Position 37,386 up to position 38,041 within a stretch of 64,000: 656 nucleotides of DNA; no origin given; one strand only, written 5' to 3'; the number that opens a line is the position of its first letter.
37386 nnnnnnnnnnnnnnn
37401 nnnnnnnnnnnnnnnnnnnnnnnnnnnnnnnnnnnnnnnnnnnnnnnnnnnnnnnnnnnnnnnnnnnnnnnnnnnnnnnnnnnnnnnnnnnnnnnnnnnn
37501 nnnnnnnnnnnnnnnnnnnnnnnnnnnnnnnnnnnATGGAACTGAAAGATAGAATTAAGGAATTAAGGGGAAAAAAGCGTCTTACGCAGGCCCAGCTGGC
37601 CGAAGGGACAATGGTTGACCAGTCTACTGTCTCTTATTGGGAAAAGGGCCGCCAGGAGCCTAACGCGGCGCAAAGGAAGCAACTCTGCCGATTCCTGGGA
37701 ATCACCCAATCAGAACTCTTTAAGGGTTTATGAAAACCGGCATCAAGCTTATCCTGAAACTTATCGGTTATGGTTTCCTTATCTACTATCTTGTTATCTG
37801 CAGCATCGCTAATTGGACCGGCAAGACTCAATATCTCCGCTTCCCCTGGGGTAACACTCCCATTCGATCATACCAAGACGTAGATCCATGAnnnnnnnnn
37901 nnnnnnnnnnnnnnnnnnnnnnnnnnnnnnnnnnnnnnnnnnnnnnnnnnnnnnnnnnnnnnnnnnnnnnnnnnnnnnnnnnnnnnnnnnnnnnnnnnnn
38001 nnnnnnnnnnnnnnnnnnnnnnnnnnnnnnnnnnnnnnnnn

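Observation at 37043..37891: Lysogeny-module cargo: lipoprotein, truncated CI-paralog HTH and a small TM protein co-transcribed with cI and int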

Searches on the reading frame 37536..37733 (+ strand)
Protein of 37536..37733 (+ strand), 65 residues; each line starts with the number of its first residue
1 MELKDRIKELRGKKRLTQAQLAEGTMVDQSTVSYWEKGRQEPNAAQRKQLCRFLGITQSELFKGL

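Call 6: search_protein_families(library=pfam, proteins=[window:37536-37733:+], max_evalue=0.1)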
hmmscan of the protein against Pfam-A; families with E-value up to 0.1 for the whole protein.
window:37536-37733:+ (65 aa): 11 families
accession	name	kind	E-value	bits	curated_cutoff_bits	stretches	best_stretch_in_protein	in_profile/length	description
PF01381.28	HTH_3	-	5.8e-13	49.1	23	1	7-57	1-51/55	Helix-turn-helix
PF13560.12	HTH_31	-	6e-11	42.9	27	1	5-60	4-60/64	Helix-turn-helix domain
PF12844.13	HTH_19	-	2e-10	40.8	30.2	1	6-64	3-61/64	Helix-turn-helix domain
PF13443.12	HTH_26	-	2.7e-06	28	22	1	6-62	1-58/63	Cro/C1-type HTH DNA-binding domain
PF12802.13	MarR_2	-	0.00014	22.3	27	1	13-34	18-39/61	MarR family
PF13744.12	HTH_37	-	0.00028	21.1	27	1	3-41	19-57/80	Helix-turn-helix domain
PF22495.2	HTH_92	-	0.0031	17.2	27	1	8-44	1-37/45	RsaL-like HTH domain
PF13412.12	HTH_24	-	0.0094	15.9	21.9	0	7-34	9-36/48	Winged helix-turn-helix DNA-binding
PF10723.15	RepB-RCR_reg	-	0.021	15.2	21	0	2-27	49-74/81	Replication regulatory protein RepB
PF01022.26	HTH_5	-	0.032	14.5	22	0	10-34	11-34/47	Bacterial regulatory protein, arsR family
PF13022.12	HTH_Tnp_1_2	-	0.078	13.5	27.9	0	15-63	26-73/122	Helix-turn-helix of insertion element transposase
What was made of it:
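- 37536..37733 (+): HTH65, a standalone XRE-family HTH protein and conserved backbone gene. HTH_3 at E 5.8e-13 (call 6).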

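Call 7: search_protein_families(library=phrogs, proteins=[window:37536-37733:+], max_evalue=0.1)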
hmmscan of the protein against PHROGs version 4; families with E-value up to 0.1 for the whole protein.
window:37536-37733:+ (65 aa): 43 families (the best 25 are shown)
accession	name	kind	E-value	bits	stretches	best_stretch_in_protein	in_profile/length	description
phrog_3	-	transcription regulation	1e-14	56.2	1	1-64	87-148/430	transcriptional repressor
phrog_4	-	transcription regulation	2.2e-13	51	1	1-64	135-194/400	transcriptional repressor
phrog_8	-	transcription regulation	1.7e-12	48.4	1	1-57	75-131/346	transcriptional regulator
phrog_2967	-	transcription regulation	2.3e-12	47.9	1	2-63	10-71/225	transcriptional regulator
phrog_2104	-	unknown function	1.5e-09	39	1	5-50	42-87/103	-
phrog_2439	-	transcription regulation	4.3e-08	33.4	1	5-59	10-64/367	transcriptional regulator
phrog_5823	-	transcription regulation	9.4e-08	32.6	1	1-62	5-67/404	transcriptional regulator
phrog_2328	-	transcription regulation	3.7e-07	31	1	3-64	16-77/128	transcriptional repressor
phrog_7950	-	transcription regulation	5.8e-07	30.5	1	5-46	10-50/68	transcriptional repressor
phrog_7241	-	transcription regulation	1.6e-06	29.2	1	7-62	66-121/122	transcriptional regulator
phrog_4836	-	transcription regulation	2.8e-06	28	1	5-45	78-118/194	CII-like regulator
phrog_147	-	transcription regulation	3.4e-06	28.3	1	1-51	3-54/100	transcriptional regulator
phrog_1373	-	transcription regulation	9.8e-06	26.6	1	2-57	63-118/166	transcriptional regulator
phrog_4779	-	transcription regulation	3.1e-05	25.4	1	1-44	1-44/98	transcriptional regulator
phrog_2339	-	DNA, RNA and nucleotide metabolism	3.9e-05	24.6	1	2-39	25-62/98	HTH DNA binding protein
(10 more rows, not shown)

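Call 48: find_related_loci(query=window:37536-37733:+, collection=viral_contigs, flank=4000)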
Query window:37536-37733:+ (65 aa) in viral_contigs; peptide patterns used: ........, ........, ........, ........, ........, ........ (x = any residue, [..] = any of these).
70 stretches matched a pattern; 54 encode a relative of the query (tblastn E <= 1e-3); 54 distinct loci.
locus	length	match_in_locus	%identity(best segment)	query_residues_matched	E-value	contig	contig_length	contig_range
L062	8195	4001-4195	77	1-65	4e-31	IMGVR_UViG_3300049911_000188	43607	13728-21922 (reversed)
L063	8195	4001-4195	71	1-65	1e-27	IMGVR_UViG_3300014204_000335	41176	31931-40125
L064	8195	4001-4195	72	1-65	1e-27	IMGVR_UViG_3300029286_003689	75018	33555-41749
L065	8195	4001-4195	74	1-65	5e-27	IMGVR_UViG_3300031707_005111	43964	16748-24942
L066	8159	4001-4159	49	1-51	6e-10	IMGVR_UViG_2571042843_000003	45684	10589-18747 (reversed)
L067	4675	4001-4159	47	1-51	8e-10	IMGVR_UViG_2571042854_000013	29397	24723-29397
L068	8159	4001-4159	47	1-51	1e-9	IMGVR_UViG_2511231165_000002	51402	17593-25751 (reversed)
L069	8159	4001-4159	47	1-51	9e-10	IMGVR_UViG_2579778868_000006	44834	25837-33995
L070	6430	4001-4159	47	1-51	1e-9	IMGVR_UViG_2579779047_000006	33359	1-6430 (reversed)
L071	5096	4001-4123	51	1-41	1e-9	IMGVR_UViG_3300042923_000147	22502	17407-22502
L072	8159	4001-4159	47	1-51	1e-9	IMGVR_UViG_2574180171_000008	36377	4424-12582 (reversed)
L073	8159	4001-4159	47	1-51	1e-9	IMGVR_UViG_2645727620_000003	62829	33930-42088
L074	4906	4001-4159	47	1-51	9e-10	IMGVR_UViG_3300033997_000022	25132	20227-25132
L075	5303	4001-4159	47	1-51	1e-9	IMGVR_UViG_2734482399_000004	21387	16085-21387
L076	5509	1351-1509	47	1-51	1e-9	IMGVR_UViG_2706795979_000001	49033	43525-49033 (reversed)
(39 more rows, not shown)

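Call 57: find_related_loci(query=window:37536-37733:+, collection=metagenome_contigs, flank=3500)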
Query window:37536-37733:+ (65 aa) in metagenome_contigs; peptide patterns used: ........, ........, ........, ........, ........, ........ (x = any residue, [..] = any of these).
378 stretches matched a pattern; 49 encode a relative of the query (tblastn E <= 1e-3); 49 distinct loci.
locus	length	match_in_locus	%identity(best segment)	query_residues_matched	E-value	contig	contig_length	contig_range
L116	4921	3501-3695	80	1-65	1e-31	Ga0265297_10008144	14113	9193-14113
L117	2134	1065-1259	77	1-65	7e-31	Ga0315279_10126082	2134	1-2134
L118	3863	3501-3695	72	1-65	8e-30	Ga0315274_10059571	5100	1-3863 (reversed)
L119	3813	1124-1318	74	1-65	2e-29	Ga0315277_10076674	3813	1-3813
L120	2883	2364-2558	71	1-65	5e-28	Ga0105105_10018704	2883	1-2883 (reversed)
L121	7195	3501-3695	72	1-65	6e-28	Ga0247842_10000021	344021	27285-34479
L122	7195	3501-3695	71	1-65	8e-28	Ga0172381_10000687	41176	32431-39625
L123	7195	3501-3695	74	1-65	3e-27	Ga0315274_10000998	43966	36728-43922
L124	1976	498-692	69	1-65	7e-27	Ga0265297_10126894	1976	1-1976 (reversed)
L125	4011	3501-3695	69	1-65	3e-26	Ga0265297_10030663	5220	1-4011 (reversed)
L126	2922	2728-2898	46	1-57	5e-11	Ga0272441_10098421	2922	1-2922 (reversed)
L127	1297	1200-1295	75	7-38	3e-10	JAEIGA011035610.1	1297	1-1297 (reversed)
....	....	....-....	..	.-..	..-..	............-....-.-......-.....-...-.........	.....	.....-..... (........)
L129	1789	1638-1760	51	1-41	1e-9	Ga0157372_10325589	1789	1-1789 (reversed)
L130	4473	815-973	43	1-51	2e-9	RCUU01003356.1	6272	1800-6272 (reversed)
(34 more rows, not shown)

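Call 61: search_protein_families(library=ncbifam, proteins=[window:37536-37733:+, L065:3610-3996:+, L116:3182-3493:+, L063:3481-3996:+, L119:429-1133:+], max_evalue=0.1)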
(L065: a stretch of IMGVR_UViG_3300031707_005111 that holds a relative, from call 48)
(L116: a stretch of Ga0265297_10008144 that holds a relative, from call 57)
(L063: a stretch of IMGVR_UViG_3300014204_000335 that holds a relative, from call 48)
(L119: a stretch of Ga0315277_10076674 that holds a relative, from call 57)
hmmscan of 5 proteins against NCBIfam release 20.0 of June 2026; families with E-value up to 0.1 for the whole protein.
window:37536-37733:+ (65 aa): 15 families
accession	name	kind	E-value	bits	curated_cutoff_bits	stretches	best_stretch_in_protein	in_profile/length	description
NF041951.1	phage_RstR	subfamily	2.4e-10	40.6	80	1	1-61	1-61/108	RstR family transcriptional repressor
NF047542.1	telomere_Tap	equivalog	1.5e-07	30.6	600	1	8-55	23-70/695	telomere-associated protein Tap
TIGR03830.1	CxxCG_CxxCG_HTH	subfamily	3.4e-07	30.1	61.8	1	5-51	68-114/127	type II TA system antitoxin MqsA family protein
TIGR00270.2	TIGR00270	equivalog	3.5e-07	30.2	110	1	4-57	77-130/159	multiprotein bridging factor aMBF1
NF007257.0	PRK09706.1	subfamily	2e-06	27.7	101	1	3-54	6-57/135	transcriptional repressor DicA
TIGR03070.1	couple_hipB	subfamily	2.7e-06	27.2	71.65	1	5-57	5-57/58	type II toxin-antitoxin system Y4mF family antitoxin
NF040522.1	VC1465_fam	subfamily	8.1e-06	25.9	70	1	7-54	1-47/111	VC1465 family Xer recombination activation factor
NF007271.0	PRK09726.1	equivalog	0.00028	20.8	79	1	2-46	12-53/88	type II toxin-antitoxin system antitoxin HipB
NF053720.1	NsdA_fam_reg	subfamily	0.00037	20.1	75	1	15-57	24-69/432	NsdA family TPR-like regulatory protein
NF047948.1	male_kill_WMK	equivalog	0.00058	19.4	300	1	5-61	8-64/300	WO male-killing family protein Wmk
NF007408.0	PRK09943.1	equivalog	0.002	17.7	211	1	5-63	10-68/185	HTH-type transcriptional regulator PuuR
NF041265.1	NadS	equivalog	0.0095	16.2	60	1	7-50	35-78/94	NadS family protein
NF010256.0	PRK13702.1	subfamily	0.014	15.4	87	0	2-26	51-75/85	replication regulatory protein RepA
NF058600.1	TransRegSco1979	equivalog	0.034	13.2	350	1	3-60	9-66/280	Sco1979 family transcriptional regulator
NF006015.0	PRK08154.1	subfamily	0.08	12.1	204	1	2-41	30-69/314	anaerobic benzoate catabolism transcriptional regulator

L065:3610-3996:+ (128 aa): 1 family
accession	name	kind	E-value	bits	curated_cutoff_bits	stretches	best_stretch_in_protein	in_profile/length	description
NF047637.1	lipo_CC0125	subfamily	0.05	14.1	40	0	5-36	2-33/169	CC0125/CC1285 family lipoprotein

L116:3182-3493:+ (103 aa): 2 families
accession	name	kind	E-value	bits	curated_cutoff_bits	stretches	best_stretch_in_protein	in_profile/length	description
TIGR03142.1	cytochro_ccmI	equivalog_domain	0.03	14.6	29.3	1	42-79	35-72/118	c-type cytochrome biogenesis protein CcmI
NF040598.1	Ala_zip_lipo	subfamily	0.066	13.7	43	0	3-27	3-27/90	Lpp/OprI family alanine-zipper lipoprotein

L063:3481-3996:+ (171 aa): 4 families
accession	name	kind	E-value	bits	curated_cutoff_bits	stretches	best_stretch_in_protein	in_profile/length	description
NF047637.1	lipo_CC0125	subfamily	0.0045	17.5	40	1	61-93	4-36/169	CC0125/CC1285 family lipoprotein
NF040598.1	Ala_zip_lipo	subfamily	0.015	15.8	43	1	57-84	2-28/90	Lpp/OprI family alanine-zipper lipoprotein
NF047847.2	SS_mature_LptM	equivalog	0.049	13.7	27.7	1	55-73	2-20/31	LPS translocon maturation chaperone LptM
NF008674.1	PRK11679.1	equivalog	0.072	12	371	1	55-105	7-57/345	outer membrane protein assembly factor BamC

L119:429-1133:+ (234 aa): 1 family
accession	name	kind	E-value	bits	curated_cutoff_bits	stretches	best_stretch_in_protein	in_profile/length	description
NF043066.1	ETEC_3214_dom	domain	0.046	13.2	35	0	155-197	5-46/175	ETEC_3214 domain-containing protein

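Call 62: search_protein_families(library=padloc, proteins=[window:37536-37733:+, L065:3610-3996:+, L116:3182-3493:+, L063:3481-3996:+, L119:429-1133:+], max_evalue=0.1)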
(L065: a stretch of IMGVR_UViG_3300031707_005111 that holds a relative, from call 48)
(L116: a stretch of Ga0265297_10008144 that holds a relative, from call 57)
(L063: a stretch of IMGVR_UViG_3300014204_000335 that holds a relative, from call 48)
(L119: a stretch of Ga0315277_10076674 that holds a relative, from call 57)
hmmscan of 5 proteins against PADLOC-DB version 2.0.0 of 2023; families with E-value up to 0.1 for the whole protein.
window:37536-37733:+ (65 aa): 20 families
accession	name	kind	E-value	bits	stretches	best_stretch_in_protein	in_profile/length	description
PDLC03951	RmrA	-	7.1e-11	39.7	1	5-62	11-68/400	-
PDLC03954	RmrA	-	5.9e-09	33.3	1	5-59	13-67/380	-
PDLC02926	HTH_VI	-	1.3e-08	33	1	3-62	2-61/92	-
PDLC03949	RmrA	-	9.1e-08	29.3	1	5-59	5-59/363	-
PDLC03948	RmrA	-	9.5e-08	29.3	1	5-59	11-65/397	-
PDLC04142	capH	-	3.2e-07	29.4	1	3-60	7-64/103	capH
PDLC03952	RmrA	-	1.3e-06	25.6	1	5-54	25-74/395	-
PDLC03956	RmrA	-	1e-05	22.8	1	5-58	11-65/399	-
PDLC03946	RmrA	-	3.7e-05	20.6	1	4-57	4-57/357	-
PDLC03944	RmrA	-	6e-05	20.3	1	5-55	9-59/384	-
PDLC03947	RmrA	-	7.3e-05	19.8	1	4-55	13-64/383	-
PDLC03953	RmrA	-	0.00049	17.4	1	4-56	7-59/373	-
PDLC03664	Control_protein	-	0.00076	17.9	1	4-62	15-73/74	control protein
PDLC03955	RmrA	-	0.0014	15.9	1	10-57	28-75/371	-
PDLC03665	Control_protein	-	0.002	16.4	1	5-62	11-69/77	control protein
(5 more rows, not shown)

L065:3610-3996:+ (128 aa): 0 families

L116:3182-3493:+ (103 aa): 0 families

L063:3481-3996:+ (171 aa): 0 families

L119:429-1133:+ (234 aa): 0 families
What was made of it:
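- HTH65 gives sub-threshold matches to HTH antitoxin models (MqsA, HipB; call 61) and to HTH components of defence systems (call 62).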

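Call 63: search_protein_families(library=pfam, proteins=[L065:3610-3996:+, L116:3182-3493:+, L063:3481-3996:+, L119:429-1133:+, L062:3630-4001:+, L062:2728-2907:-], max_evalue=0.1)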
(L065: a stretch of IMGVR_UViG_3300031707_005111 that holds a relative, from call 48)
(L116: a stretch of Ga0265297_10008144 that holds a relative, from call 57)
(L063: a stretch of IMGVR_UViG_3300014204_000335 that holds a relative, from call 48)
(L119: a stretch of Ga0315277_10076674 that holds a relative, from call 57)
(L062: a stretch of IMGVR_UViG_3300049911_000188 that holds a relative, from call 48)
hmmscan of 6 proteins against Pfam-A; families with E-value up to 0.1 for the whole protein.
L065:3610-3996:+ (128 aa): 1 family
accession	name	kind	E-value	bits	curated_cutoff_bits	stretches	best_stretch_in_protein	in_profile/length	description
PF08139.17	LPAM_1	-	0.024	15.5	20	1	4-20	2-18/18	Prokaryotic membrane lipoprotein lipid attachment site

L116:3182-3493:+ (103 aa): 0 families

L063:3481-3996:+ (171 aa): 2 families
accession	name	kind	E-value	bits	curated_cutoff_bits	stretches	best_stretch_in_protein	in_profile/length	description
PF20176.3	DUF6541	-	0.041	12.6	29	1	9-103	268-358/646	Family of unknown function (DUF6541)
PF02690.20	Na_Pi_cotrans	-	0.06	13.8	29.1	0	19-70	79-130/137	Na+/Pi-cotransporter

L119:429-1133:+ (234 aa): 3 families
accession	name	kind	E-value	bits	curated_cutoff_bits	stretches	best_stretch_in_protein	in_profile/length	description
PF11399.14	DUF3192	-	5e-06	26.9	26.9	1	154-220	24-100/101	Protein of unknown function (DUF3192)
PF04355.18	BamE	-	9.1e-06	25.8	23.2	1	155-195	6-44/71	Outer membrane protein assembly factor BamE domain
PF24880.1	DUF7738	-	0.045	14.7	24.6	0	160-190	15-45/103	Domain of unknown function (DUF7738)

L062:3630-4001:+ (123 aa): 7 families
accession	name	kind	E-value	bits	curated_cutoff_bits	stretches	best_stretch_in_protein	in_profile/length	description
PF01381.28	HTH_3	-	5.7e-10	39.5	23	1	7-61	1-55/55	Helix-turn-helix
PF12844.13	HTH_19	-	5.8e-08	33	30.2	1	4-62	1-59/64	Helix-turn-helix domain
PF13443.12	HTH_26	-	0.00014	22.5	22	1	7-63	2-59/63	Cro/C1-type HTH DNA-binding domain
PF07022.19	Phage_CI_repr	-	0.0099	16.6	22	1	7-37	3-34/65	Bacteriophage CI repressor helix-turn-helix domain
PF13744.12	HTH_37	-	0.024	14.9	27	1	3-40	19-56/80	Helix-turn-helix domain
PF15943.11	YdaS_toxin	-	0.049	13.9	30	1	7-41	1-34/65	Bacterial toxin YdaS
PF13560.12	HTH_31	-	0.051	14.3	27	1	12-60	11-60/64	Helix-turn-helix domain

L062:2728-2907:- (59 aa): 0 families
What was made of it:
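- One sister-phage cargo lipoprotein carries a BamE/DUF3192 domain (call 63).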

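Call 77: search_protein_families(library=phrogs, proteins=[L065:3610-3996:+, L116:3182-3493:+], max_evalue=0.001)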
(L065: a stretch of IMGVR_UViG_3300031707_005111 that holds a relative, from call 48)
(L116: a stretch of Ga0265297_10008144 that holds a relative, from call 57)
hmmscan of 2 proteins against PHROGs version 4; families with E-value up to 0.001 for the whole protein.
L065:3610-3996:+ (128 aa): 1 family
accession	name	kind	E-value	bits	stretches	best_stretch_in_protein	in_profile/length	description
phrog_3716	-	unknown function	1.5e-19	71.5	1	16-127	3-116/116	-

L116:3182-3493:+ (103 aa): 0 families

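Call 84: search_dna_similar(query=window:37536-37733:+, collection=phages, mode=protein, max_evalue=0.0001, max_rows=25)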
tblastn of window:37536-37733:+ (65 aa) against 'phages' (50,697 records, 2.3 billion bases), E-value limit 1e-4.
Records with a match: 145; places in all: 145; records where one place covers at least 80% of the query: 129.
Best place of each record, by identity: <60% 145.
By first word of the organism name: Listeria 53; Streptococcus 37; Bacteriophage 11; Pseudomonas 11; Staphylococcus 5; Ruminococcus 5; Paenibacillus 4; Bacillus 4; Lactobacillus 4; Escherichia 2; and 6 more.
By host as written in the record: Listeria monocytogenes 43; - 18; Pseudomonas aeruginosa 4; Paenibacillus larvae 4; [Ruminococcus] gnavus ATCC 29149 4; Pseudomonas aeruginosa P9W 2; Pseudomonas aeruginosa PA14 2; Escherichia coli 2; and 59 more.
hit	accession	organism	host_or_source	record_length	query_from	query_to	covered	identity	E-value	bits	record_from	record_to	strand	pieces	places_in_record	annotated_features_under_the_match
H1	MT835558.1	Bacteriophage sp.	human fecal samples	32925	7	62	86%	46.4%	5e-8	52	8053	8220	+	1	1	record has no annotation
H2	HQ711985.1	Pseudomonas phage PMG1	Pseudomonas aeruginosa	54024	1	64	98%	40.6%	8e-5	43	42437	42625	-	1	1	cI repressor protein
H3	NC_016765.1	Pseudomonas phage PMG1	Pseudomonas aeruginosa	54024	1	64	98%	40.6%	8e-5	43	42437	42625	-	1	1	transcriptional repressor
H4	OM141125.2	Pseudomonas phage PP9W2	Pseudomonas aeruginosa P9W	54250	1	51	78%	49.1%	3e-6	47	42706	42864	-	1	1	CI repressor protein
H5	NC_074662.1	Pseudomonas phage PP9W2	Pseudomonas aeruginosa P9W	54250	1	51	78%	49.1%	3e-6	47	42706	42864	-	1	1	CI repressor protein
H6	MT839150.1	Bacteriophage sp.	human fecal samples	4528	1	61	94%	41.0%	5e-8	52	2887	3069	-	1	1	record has no annotation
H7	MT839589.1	Bacteriophage sp.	human fecal samples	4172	1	61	94%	41.0%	8e-5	43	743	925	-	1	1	record has no annotation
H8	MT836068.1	Bacteriophage sp.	human fecal samples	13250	6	62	88%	43.9%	5e-8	52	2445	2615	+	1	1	record has no annotation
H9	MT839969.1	Bacteriophage sp.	human fecal samples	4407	7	64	89%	43.1%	2e-6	48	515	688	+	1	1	record has no annotation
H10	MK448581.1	Streptococcus satellite phage Javan620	Streptococcus uberis 0140J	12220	1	57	88%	43.1%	6e-6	47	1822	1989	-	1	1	helix-turn-helix domain protein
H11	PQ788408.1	Pseudomonas phage VB_EV13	Pseudomonas aeruginosa Tclvp1-3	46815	1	51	78%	47.2%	4e-6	47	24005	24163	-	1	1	repressor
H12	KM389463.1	Pseudomonas phage JBD94b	-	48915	1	51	78%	47.2%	6e-6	47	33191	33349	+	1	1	record has no annotation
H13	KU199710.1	Pseudomonas phage JBD44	Pseudomonas aeruginosa PA14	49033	1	51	78%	47.2%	6e-6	47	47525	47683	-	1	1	cI repressor protein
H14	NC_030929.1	Pseudomonas phage JBD44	Pseudomonas aeruginosa PA14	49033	1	51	78%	47.2%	6e-6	47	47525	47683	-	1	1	transcriptional repressor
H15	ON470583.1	Escherichia phage vB_EcoS-689R5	Escherichia coli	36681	6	65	92%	40.0%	1e-6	49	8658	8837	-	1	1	transcriptional regulator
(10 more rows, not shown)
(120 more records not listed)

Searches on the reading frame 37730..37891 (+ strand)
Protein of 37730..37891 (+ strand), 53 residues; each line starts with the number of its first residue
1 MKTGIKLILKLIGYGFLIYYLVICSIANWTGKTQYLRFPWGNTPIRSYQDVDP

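Call 6: search_protein_families(library=pfam, proteins=[window:37730-37891:+], max_evalue=0.1)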
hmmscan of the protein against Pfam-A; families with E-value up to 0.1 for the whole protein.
window:37730-37891:+ (53 aa): 0 families

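Call 7: search_protein_families(library=phrogs, proteins=[window:37730-37891:+], max_evalue=0.1)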
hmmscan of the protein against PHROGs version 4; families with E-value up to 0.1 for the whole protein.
window:37730-37891:+ (53 aa): 0 families

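Call 61: search_protein_families(library=ncbifam, proteins=[window:37730-37891:+], max_evalue=0.1)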
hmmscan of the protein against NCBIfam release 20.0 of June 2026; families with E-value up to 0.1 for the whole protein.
window:37730-37891:+ (53 aa): 0 families

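Call 62: search_protein_families(library=padloc, proteins=[window:37730-37891:+], max_evalue=0.1)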
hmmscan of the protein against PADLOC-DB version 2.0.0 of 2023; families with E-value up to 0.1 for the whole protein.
window:37730-37891:+ (53 aa): 0 families

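Call 85: search_dna_similar(query=window:37730-37891:+, collection=phages, mode=protein, max_evalue=1, max_rows=10)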
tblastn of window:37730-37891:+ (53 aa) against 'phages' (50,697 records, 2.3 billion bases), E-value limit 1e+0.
No match.
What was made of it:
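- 37730..37891 (+): TM53, a single-pass membrane peptide joined by ATGA overlaps to both HTH65 and int. No family or phage-database match (calls 6, 7, 61, 62, 85).
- TM53 has no match in PADLOC, Pfam or the phage collections (calls 6, 62, 85).
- Tried and rejected: No match was found (call 85).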
